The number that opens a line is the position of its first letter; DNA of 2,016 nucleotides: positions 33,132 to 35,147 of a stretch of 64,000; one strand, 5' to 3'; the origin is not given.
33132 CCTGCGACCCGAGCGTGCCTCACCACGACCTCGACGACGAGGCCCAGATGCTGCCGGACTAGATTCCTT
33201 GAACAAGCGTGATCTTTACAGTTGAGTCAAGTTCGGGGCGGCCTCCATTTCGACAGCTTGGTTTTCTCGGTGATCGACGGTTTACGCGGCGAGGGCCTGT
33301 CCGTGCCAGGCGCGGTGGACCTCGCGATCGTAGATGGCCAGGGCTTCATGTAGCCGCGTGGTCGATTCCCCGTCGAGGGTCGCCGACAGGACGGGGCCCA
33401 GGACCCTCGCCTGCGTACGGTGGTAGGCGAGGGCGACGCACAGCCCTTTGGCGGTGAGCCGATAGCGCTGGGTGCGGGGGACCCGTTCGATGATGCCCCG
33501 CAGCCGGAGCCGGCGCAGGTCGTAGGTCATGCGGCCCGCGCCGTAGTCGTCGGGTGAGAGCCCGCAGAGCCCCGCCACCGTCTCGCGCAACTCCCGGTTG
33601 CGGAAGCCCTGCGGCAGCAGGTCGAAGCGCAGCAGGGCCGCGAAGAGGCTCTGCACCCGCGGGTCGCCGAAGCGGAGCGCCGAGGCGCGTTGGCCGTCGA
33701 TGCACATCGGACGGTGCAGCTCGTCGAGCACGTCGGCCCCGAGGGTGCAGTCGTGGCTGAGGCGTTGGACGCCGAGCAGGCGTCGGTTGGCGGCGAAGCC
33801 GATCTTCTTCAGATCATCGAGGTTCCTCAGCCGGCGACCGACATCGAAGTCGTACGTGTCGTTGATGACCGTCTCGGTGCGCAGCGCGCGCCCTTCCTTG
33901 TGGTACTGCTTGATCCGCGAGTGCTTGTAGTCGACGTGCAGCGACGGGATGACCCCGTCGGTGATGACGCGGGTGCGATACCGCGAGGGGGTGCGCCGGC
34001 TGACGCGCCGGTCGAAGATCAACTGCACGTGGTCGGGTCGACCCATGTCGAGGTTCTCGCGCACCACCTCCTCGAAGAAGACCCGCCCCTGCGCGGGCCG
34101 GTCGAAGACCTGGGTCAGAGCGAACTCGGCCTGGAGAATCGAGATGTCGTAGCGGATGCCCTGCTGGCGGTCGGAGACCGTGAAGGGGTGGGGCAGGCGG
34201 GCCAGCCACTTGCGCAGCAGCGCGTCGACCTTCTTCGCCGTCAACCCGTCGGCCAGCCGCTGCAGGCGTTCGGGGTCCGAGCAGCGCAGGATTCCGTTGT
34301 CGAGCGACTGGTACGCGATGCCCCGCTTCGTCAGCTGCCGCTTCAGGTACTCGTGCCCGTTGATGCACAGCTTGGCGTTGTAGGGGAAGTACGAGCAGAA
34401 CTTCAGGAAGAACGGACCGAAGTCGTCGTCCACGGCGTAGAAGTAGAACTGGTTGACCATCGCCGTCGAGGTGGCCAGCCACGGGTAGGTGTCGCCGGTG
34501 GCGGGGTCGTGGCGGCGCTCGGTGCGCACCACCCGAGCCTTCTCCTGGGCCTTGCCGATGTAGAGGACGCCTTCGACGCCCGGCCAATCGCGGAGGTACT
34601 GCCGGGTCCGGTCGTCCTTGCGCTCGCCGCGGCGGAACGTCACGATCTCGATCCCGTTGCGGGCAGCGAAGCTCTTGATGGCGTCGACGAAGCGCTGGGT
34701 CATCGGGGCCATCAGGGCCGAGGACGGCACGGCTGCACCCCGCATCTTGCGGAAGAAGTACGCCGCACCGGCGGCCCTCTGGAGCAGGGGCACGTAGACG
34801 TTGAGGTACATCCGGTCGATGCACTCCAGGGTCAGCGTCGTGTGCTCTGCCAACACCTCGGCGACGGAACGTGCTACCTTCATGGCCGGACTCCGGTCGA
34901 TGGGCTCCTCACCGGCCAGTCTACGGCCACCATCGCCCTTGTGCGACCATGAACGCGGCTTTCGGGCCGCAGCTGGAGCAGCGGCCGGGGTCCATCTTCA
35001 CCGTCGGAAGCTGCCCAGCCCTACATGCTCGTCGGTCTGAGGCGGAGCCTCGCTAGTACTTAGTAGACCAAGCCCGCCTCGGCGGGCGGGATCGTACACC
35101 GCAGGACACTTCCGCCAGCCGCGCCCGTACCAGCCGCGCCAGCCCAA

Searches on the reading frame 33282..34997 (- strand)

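Call 10: search_protein_families(library=pfam, proteins=[window:33282-34997:-], max_evalue=0.001)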
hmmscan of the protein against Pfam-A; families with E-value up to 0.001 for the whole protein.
window:33282-34997:- (571 aa): 0 families

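Call 43: search_protein_families(library=pfam, proteins=[window:33282-34883:-], max_evalue=0.01)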
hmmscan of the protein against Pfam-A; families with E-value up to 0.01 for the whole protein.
window:33282-34883:- (533 aa): 1 family
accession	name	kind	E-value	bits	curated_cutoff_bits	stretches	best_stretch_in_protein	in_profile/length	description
PF25213.1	HVO_A0261_N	-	0.0097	16.2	35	0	456-493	45-80/86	HVO_A0261 N-terminal domain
